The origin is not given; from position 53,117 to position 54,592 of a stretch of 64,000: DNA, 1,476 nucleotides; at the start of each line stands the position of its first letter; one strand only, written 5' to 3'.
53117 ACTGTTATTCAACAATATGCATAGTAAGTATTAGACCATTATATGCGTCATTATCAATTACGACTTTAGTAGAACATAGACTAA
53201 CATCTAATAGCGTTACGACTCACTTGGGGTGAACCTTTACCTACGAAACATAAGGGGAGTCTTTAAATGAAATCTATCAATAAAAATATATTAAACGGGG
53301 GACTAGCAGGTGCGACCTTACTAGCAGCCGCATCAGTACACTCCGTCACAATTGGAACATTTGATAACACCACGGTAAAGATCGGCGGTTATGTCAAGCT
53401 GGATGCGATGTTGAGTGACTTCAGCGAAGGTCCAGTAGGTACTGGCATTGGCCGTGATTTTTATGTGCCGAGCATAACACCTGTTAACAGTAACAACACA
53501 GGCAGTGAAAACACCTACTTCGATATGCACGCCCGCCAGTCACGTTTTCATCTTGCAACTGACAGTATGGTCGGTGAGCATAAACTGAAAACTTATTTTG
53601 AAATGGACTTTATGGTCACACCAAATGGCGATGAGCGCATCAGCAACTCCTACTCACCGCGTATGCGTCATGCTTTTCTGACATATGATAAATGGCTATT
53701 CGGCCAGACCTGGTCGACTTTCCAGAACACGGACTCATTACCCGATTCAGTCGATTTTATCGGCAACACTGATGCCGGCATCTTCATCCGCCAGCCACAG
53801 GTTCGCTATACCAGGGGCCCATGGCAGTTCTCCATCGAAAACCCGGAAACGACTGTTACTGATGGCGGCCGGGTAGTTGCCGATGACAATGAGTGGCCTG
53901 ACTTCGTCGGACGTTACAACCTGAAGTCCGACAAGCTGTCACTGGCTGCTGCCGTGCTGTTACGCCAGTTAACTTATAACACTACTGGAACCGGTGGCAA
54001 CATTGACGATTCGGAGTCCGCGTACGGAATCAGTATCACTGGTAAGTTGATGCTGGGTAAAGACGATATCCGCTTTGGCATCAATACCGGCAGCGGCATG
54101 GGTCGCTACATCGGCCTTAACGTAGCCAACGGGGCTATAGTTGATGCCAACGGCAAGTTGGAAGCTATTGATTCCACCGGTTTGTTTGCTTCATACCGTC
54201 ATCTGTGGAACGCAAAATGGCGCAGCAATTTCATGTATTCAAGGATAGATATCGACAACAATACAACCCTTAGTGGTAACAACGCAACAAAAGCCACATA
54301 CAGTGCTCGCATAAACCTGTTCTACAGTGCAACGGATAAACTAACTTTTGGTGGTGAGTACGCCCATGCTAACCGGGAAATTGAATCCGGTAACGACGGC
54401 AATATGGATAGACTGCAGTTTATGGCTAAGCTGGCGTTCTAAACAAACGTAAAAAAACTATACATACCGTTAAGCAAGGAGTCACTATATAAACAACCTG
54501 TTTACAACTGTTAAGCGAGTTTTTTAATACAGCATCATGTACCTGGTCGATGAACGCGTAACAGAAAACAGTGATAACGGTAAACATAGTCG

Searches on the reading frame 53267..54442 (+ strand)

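Call 32: search_protein_families(library=pfam, proteins=[window:53267-54442:+], max_evalue=0.001)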
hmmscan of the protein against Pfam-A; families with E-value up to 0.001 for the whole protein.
window:53267-54442:+ (391 aa): 1 family
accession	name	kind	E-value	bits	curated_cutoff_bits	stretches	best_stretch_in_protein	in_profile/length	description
PF19577.5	DcaP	-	2e-21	77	27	1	31-390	63-409/410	DcaP outer membrane protein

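Call 52: search_protein_families(library=ncbifam, proteins=[L081:1845-3434:+], max_evalue=0.001)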
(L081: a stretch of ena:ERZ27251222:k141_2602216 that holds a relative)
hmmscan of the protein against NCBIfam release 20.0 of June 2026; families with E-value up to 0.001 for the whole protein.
L081:1845-3434:+ (529 aa): 0 families

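Call 68: search_protein_families(library=pfam, proteins=[L081:1845-3434:+], max_evalue=0.01)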
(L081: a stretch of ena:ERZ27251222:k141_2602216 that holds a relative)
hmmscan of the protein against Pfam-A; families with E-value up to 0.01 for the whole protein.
L081:1845-3434:+ (529 aa): 4 families
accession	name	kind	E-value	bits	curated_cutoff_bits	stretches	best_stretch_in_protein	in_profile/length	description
PF13458.12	Peripla_BP_6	-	2e-33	116.9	31.7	1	170-513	1-339/343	Periplasmic binding protein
PF13433.12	Peripla_BP_5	-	5.7e-07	29.4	27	1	171-263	1-93/363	Periplasmic binding protein domain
PF00034.26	Cytochrom_C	-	2.8e-05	25.8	21.3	1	71-156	12-87/90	Cytochrome c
PF13442.11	Cytochrome_CBB3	-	0.0016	19.1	27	1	71-155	14-68/68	Cytochrome C oxidase, cbb3-type, subunit III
